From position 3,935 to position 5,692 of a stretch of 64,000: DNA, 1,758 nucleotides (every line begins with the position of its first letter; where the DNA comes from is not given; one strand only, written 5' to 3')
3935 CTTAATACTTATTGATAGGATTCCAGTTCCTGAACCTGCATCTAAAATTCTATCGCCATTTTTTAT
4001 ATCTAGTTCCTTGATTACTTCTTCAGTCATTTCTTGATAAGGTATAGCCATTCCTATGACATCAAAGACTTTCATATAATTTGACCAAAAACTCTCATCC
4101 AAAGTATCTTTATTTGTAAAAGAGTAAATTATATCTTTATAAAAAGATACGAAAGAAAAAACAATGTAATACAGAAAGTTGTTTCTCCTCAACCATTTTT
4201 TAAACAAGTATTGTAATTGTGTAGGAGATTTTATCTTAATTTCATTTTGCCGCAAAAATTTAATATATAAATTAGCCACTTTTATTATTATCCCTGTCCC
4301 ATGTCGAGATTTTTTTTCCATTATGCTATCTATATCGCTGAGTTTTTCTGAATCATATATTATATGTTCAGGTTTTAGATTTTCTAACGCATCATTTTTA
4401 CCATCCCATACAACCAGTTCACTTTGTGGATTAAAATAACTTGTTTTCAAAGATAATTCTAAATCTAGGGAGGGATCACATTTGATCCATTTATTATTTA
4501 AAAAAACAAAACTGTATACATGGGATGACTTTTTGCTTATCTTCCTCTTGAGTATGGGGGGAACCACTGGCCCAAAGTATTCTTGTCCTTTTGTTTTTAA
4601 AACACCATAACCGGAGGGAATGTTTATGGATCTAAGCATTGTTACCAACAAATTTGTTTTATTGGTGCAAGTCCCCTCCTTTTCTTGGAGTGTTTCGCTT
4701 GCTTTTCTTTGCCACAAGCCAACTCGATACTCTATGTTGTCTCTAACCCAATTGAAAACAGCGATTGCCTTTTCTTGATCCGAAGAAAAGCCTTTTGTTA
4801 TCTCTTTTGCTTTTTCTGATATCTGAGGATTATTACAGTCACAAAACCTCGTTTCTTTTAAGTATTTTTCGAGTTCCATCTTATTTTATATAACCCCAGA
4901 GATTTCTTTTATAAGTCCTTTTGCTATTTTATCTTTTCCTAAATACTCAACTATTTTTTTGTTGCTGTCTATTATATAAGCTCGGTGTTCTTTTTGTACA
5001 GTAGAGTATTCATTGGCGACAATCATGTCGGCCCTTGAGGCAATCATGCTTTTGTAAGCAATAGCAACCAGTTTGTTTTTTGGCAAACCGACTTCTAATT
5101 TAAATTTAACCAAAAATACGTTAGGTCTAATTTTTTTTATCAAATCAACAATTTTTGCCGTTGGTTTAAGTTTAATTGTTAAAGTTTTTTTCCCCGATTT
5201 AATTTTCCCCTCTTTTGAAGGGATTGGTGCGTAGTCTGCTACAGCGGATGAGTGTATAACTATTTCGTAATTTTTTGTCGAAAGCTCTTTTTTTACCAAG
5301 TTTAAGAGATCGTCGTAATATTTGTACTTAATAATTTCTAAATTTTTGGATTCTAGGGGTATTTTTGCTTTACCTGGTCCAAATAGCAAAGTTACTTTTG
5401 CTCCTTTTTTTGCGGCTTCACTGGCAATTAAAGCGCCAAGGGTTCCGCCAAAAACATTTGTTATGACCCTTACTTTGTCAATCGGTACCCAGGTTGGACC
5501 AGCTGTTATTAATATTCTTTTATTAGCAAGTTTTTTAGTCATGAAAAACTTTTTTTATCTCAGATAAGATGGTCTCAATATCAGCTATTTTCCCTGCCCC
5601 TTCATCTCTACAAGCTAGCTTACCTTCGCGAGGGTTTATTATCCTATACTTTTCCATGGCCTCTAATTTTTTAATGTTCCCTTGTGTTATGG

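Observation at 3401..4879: Transglutaminase-like protease domain fused to a SAM methyltransferase, translationally coupled to an orphan multi-TM histidine kinase and the coaBC genes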

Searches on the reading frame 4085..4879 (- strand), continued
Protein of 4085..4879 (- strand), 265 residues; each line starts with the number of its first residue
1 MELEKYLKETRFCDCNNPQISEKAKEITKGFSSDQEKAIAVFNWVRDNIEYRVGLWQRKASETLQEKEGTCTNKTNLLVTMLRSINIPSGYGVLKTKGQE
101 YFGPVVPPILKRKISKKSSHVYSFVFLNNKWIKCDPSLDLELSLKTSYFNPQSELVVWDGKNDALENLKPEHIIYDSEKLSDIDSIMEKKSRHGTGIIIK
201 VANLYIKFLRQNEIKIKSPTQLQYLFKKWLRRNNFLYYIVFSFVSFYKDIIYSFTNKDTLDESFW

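Call 67: find_encoding_contigs(protein=P0285, flank=7000, max_places=2)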
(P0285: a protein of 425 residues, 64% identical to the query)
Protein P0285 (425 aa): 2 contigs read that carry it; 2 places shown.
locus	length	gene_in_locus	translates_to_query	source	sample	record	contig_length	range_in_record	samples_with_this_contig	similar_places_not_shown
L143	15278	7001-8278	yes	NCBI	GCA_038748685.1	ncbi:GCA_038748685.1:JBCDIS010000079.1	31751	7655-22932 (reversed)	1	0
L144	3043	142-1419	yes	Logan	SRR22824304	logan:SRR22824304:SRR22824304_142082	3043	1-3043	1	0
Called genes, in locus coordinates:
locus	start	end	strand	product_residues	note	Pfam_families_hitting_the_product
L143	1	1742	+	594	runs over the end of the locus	PF01425:Amidase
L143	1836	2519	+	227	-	PF00075:RNase_H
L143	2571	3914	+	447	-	PF07228:SpoIIE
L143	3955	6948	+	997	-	-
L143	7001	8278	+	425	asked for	PF02441:Flavoprotein, PF04127:DFP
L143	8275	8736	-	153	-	-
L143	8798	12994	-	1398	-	PF00775:Dioxygenase_C (faint), PF10670:DUF4198 (faint), PF20598:DUF6795 (faint), PF09430:EMC7_beta-sandw (faint), PF13715:CarbopepD_reg_2 (faint), PF14686:fn3_3 (faint), PF17210:SdrD_B (faint), PF13620:CarboxypepD_reg, +3 more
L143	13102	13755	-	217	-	-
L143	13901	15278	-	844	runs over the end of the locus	PF00069:Pkinase, PF07714:PK_Tyr_Ser-Thr, PF13424:TPR_12, PF24885:TPR_NPHP3, PF17874:TPR_MalT, PF24885:TPR_NPHP3, PF13424:TPR_12, PF13424:TPR_12, +18 more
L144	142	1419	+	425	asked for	PF02441:Flavoprotein, PF04127:DFP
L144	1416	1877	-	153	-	-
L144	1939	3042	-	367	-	?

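Call 72: search_protein_families(library=ncbifam, proteins=[L014:4613-6373:+, L014:3846-4616:+, L091:3615-5411:+, L037:4877-6724:+, L047:4085-5722:+], max_evalue=1e-10)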
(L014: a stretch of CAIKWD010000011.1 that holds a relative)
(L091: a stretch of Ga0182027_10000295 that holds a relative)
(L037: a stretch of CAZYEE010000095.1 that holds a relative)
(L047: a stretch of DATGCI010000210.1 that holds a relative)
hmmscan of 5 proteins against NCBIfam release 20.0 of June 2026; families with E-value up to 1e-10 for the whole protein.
L014:4613-6373:+ (586 aa): 96 families (the best 25 are shown)
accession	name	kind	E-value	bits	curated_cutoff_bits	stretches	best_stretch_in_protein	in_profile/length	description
NF038343.1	ligase_FadD11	exception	1.2e-95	321.1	950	1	4-580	2-584/585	fatty acid--CoA ligase FadD11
NF004837.0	PRK06187.1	subfamily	7.9e-84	281.8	476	2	2-280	7-280/531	long-chain-fatty-acid--CoA ligase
NF005801.1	PRK07656.1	equivalog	4.1e-62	210.4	657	2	3-248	1-239/500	FadD3 family acyl-CoA ligase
NF004758.0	PRK06087.1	equivalog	9.9e-61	205.7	736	2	2-243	23-258/548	medium-chain fatty-acid--CoA ligase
NF004114.0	PRK05605.1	equivalog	1.2e-59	202.1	766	2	325-479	340-506/575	long-chain-fatty-acid--CoA ligase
NF005702.0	PRK07514.1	subfamily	1.3e-57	195.3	558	2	315-475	262-433/506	malonyl-CoA synthase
NF009233.0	PRK12583.1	subfamily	2.8e-57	194.4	832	2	2-248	17-276/558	fatty acid CoA ligase family protein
TIGR01923.1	menE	equivalog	3.9e-55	187.5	330.15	2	323-476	224-382/442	o-succinylbenzoate--CoA ligase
NF006181.0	PRK08314.1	subfamily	2.3e-54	184.6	705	2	12-243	33-274/563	long-chain-fatty-acid--CoA ligase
NF002966.0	PRK03640.1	equivalog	1.1e-52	179.2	556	2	315-477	246-417/483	o-succinylbenzoate--CoA ligase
NF006182.0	PRK08316.1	subfamily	2.3e-52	178.2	663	2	3-244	11-242/523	fatty acyl-CoA synthetase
NF005714.0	PRK07529.1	subfamily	1.6e-51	175.4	632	2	325-476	340-509/640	acyl-CoA synthetase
NF052269.1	Staph_lig_FadD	equivalog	6.6e-51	173.2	650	2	303-478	248-429/499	long-chain-fatty-acid--CoA ligase FadD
NF005307.0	PRK06839.1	equivalog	2e-49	168.6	748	2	324-478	265-429/496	o-succinylbenzoate--CoA ligase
NF005291.0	PRK06814.1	equivalog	3.6e-49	167.6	1349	2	325-464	909-1054/1140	acyl-[ACP]--phospholipid O-acyltransferase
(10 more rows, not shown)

L014:3846-4616:+ (256 aa): 0 families

L091:3615-5411:+ (598 aa): 96 families (the best 25 are shown)
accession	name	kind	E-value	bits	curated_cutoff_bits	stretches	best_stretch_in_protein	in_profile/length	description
NF038343.1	ligase_FadD11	exception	1.3e-93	314.5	950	1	4-587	2-583/585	fatty acid--CoA ligase FadD11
NF004837.0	PRK06187.1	subfamily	4.7e-78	262.7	476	2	2-281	7-273/531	long-chain-fatty-acid--CoA ligase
NF005801.1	PRK07656.1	equivalog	3.5e-70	237.1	657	2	3-254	1-237/500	FadD3 family acyl-CoA ligase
NF005702.0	PRK07514.1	subfamily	2.6e-59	200.9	558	2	326-484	265-434/506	malonyl-CoA synthase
NF004114.0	PRK05605.1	equivalog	2.1e-58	198.1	766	2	333-487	340-506/575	long-chain-fatty-acid--CoA ligase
NF009233.0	PRK12583.1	subfamily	1.3e-57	195.5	832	2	2-257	17-277/558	fatty acid CoA ligase family protein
TIGR01923.1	menE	equivalog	1.2e-55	189.1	330.15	2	339-485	232-383/442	o-succinylbenzoate--CoA ligase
NF006181.0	PRK08314.1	subfamily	2.7e-55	187.7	705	2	14-251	35-274/563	long-chain-fatty-acid--CoA ligase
NF004758.0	PRK06087.1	equivalog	1.9e-52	178.4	736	2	305-483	273-466/548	medium-chain fatty-acid--CoA ligase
NF005714.0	PRK07529.1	subfamily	2.1e-52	178.4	632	2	333-483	340-508/640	acyl-CoA synthetase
NF002966.0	PRK03640.1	equivalog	7.3e-52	176.5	556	1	331-485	254-417/483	o-succinylbenzoate--CoA ligase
NF005307.0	PRK06839.1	equivalog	2.3e-51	175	748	2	332-486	265-429/496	o-succinylbenzoate--CoA ligase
NF005291.0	PRK06814.1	equivalog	6e-49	166.8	1349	2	331-471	907-1053/1140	acyl-[ACP]--phospholipid O-acyltransferase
NF052269.1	Staph_lig_FadD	equivalog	8.7e-49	166.2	650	2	294-486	232-429/499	long-chain-fatty-acid--CoA ligase FadD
NF006182.0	PRK08316.1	subfamily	8.1e-47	159.9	663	2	3-250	11-240/523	fatty acyl-CoA synthetase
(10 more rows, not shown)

L037:4877-6724:+ (615 aa): 91 families (the best 25 are shown)
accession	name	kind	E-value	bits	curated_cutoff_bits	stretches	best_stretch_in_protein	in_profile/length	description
NF005863.0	PRK07798.1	subfamily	2e-100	336.9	543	2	269-582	219-523/540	acyl-CoA synthetase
NF004837.0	PRK06187.1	subfamily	4.1e-98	328.9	476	2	271-592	214-524/531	long-chain-fatty-acid--CoA ligase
NF006182.0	PRK08316.1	subfamily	4.9e-72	243.1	663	2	291-593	235-520/523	fatty acyl-CoA synthetase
NF005857.1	PRK07786.1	exception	1.2e-69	235.2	733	2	12-188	17-192/513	fatty-acid--CoA ligase FadD5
NF052269.1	Staph_lig_FadD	equivalog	7.5e-67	225.8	650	2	269-593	190-496/499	long-chain-fatty-acid--CoA ligase FadD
NF005676.0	PRK07470.1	equivalog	4e-65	220.4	774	2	5-191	21-205/544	acyl-CoA synthetase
NF005307.0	PRK06839.1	equivalog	8.9e-62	209.3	748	2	277-590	197-493/496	o-succinylbenzoate--CoA ligase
NF006020.0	PRK08162.1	subfamily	4.8e-60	203.4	677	2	427-592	388-540/545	acyl-CoA synthetase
NF009233.0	PRK12583.1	subfamily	6.2e-60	203.1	832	2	278-588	250-548/558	fatty acid CoA ligase family protein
NF052580.1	Str24CoAsynCasG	equivalog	3e-59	200.8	750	2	14-191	50-217/548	steroid-24-oyl-CoA synthetase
NF005702.0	PRK07514.1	subfamily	7.1e-59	199.5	558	2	273-592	201-502/506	malonyl-CoA synthase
NF006181.0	PRK08314.1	subfamily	1.1e-57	195.5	705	2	269-589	244-553/563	long-chain-fatty-acid--CoA ligase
NF004114.0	PRK05605.1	equivalog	2.1e-57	194.7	766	2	270-589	264-568/575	long-chain-fatty-acid--CoA ligase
NF004822.0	PRK06178.1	equivalog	3.9e-56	190.8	782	2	409-591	398-568/571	acyl-CoA synthetase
NF002966.0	PRK03640.1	equivalog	1.2e-55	189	556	2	276-590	188-480/483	o-succinylbenzoate--CoA ligase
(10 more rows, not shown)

L047:4085-5722:+ (545 aa): 91 families (the best 25 are shown)
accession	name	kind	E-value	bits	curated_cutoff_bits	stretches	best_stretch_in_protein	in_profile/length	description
NF004837.0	PRK06187.1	subfamily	2.7e-81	273.4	476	2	293-541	264-515/531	long-chain-fatty-acid--CoA ligase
NF005702.0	PRK07514.1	subfamily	2.1e-60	204.5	558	2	320-474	272-433/506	malonyl-CoA synthase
NF006182.0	PRK08316.1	subfamily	9.9e-59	199.2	663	2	17-268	24-266/523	fatty acyl-CoA synthetase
NF002966.0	PRK03640.1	equivalog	1.1e-58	199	556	2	265-507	204-447/483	o-succinylbenzoate--CoA ligase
TIGR01923.1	menE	equivalog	1.4e-58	198.8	330.15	2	322-476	229-383/442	o-succinylbenzoate--CoA ligase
NF052269.1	Staph_lig_FadD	equivalog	2.4e-53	181.2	650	2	257-475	206-427/499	long-chain-fatty-acid--CoA ligase FadD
NF004114.0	PRK05605.1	equivalog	5.5e-53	180.2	766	1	3-481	33-514/575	long-chain-fatty-acid--CoA ligase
NF005307.0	PRK06839.1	equivalog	2e-51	175.2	748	2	323-477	270-429/496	o-succinylbenzoate--CoA ligase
NF009233.0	PRK12583.1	subfamily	7.6e-51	173.1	832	2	337-473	338-482/558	fatty acid CoA ligase family protein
NF006181.0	PRK08314.1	subfamily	4.8e-50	170.3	705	2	322-478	324-489/563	long-chain-fatty-acid--CoA ligase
NF005801.1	PRK07656.1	equivalog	1.2e-46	159.4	657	2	30-244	26-236/500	FadD3 family acyl-CoA ligase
NF006523.0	PRK08974.1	equivalog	2e-45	155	884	2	295-478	302-491/561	long-chain-fatty-acid--CoA ligase FadD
NF005714.0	PRK07529.1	subfamily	8e-45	153.3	632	2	323-475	344-509/640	acyl-CoA synthetase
NF005947.1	PRK08008.1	equivalog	4.8e-41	140.9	651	2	331-474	303-454/518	crotonobetaine/carnitine-CoA ligase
NF004229.0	PRK05677.1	subfamily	3.9e-40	137.9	879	2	325-476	334-490/563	long-chain-fatty-acid--CoA ligase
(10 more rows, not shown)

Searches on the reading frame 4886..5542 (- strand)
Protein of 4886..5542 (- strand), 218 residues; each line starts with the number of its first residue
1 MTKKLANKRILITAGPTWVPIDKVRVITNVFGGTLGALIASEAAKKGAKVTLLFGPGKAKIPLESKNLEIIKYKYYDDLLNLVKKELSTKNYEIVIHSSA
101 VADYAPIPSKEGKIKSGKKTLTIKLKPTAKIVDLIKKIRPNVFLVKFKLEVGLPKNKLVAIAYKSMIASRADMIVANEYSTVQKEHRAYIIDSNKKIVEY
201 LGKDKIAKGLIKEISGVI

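Call 3: search_protein_families(library=pfam, proteins=[window:4886-5542:-], max_evalue=0.1)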
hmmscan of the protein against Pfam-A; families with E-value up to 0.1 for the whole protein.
window:4886-5542:- (218 aa): 1 family
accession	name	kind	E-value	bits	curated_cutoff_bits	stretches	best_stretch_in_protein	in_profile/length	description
PF04127.22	DFP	-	7e-39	134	22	1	5-183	1-173/186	DNA/pantothenate metabolism flavoprotein C-terminal domain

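Call 4: search_protein_families(library=ncbifam, proteins=[window:4886-5542:-], max_evalue=0.1)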
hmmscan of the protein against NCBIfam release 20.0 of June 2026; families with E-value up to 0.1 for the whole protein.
window:4886-5542:- (218 aa): 4 families
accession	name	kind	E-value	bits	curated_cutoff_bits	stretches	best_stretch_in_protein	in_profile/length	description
NF005231.0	PRK06732.1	equivalog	4.3e-42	144.5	265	2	109-214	119-224/229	phosphopantothenate--cysteine ligase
TIGR02114.1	coaB_strep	equivalog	3.2e-38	131.8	217.2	2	108-214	118-224/228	phosphopantothenate--cysteine ligase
TIGR00521.1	coaBC_dfp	equivalog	7.4e-36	124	219.7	1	3-214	182-391/392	bifunctional phosphopantothenoylcysteine decarboxylase/phosphopantothenate--cysteine ligase CoaBC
NF007199.0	PRK09620.1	equivalog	2.1e-25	89.5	248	1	6-214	2-219/229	hypothetical protein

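Call 45: search_solved_structures(query=window:4886-5542:-, max_evalue=0.00001, show_alignments=3)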
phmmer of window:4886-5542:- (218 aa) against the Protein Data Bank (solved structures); distinct sequences matched with E-value up to 0.00001: 5.
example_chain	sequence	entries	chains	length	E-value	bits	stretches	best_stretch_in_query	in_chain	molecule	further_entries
2gk4_A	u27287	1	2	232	9.8e-26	94.3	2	96-214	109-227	conserved hypothetical protein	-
5int_A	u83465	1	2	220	6.5e-18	68.8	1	5-180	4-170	Phosphopantothenate--cysteine ligase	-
1u7u_A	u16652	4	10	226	3e-13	53.6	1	5-182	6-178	Coenzyme A biosynthesis bifunctional protein coaBC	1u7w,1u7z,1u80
4qji_A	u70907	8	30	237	3.1e-08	37.2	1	5-126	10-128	Phosphopantothenate--cysteine ligase | Coenzyme A biosynthesis bifunctional protein CoaBC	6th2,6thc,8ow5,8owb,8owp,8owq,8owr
6tgv_A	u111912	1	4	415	1.2e-07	35.3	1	5-120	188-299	Coenzyme A biosynthesis bifunctional protein CoaBC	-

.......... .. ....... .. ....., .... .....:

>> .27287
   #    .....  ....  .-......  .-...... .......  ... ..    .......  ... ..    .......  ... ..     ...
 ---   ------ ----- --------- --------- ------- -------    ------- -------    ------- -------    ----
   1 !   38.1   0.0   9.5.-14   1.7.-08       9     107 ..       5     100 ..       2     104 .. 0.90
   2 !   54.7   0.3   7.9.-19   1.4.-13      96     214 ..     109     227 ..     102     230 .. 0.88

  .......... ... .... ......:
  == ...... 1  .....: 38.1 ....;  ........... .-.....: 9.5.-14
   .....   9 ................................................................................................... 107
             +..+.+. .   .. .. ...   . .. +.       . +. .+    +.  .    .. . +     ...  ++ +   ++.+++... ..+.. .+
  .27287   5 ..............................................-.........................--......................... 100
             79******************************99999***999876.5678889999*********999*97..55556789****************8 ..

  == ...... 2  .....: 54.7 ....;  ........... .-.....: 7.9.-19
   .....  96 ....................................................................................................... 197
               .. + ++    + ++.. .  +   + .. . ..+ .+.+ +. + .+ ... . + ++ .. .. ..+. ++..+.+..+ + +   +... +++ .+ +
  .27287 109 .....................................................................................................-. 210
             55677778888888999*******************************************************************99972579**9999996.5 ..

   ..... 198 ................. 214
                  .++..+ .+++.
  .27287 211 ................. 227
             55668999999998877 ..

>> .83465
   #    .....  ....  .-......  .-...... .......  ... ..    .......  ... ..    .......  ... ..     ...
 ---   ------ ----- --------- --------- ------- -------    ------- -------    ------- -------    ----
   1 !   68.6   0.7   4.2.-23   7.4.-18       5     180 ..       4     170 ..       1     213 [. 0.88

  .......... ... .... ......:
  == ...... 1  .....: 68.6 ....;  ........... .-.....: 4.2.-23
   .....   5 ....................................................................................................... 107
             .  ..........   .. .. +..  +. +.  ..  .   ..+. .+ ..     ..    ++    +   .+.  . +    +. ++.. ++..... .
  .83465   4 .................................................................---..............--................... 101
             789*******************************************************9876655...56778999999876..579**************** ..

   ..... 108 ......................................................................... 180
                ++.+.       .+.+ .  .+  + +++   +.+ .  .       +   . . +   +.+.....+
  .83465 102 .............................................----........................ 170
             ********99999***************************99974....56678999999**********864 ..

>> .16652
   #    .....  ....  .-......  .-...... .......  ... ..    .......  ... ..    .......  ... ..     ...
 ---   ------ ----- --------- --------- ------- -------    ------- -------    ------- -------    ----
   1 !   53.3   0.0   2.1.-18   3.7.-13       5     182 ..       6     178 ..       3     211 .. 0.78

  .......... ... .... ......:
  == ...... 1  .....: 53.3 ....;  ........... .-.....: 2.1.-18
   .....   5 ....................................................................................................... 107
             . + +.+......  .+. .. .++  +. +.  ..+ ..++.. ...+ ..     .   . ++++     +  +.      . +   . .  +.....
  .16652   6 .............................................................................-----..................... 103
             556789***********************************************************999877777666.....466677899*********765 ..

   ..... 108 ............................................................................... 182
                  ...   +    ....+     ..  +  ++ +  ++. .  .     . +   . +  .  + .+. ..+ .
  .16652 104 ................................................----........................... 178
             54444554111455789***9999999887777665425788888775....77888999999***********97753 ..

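Call 60: search_protein_families(library=padloc, proteins=[window:4886-5542:-], max_evalue=0.001)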
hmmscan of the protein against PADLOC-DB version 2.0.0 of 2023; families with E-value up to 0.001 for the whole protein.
window:4886-5542:- (218 aa): 0 families
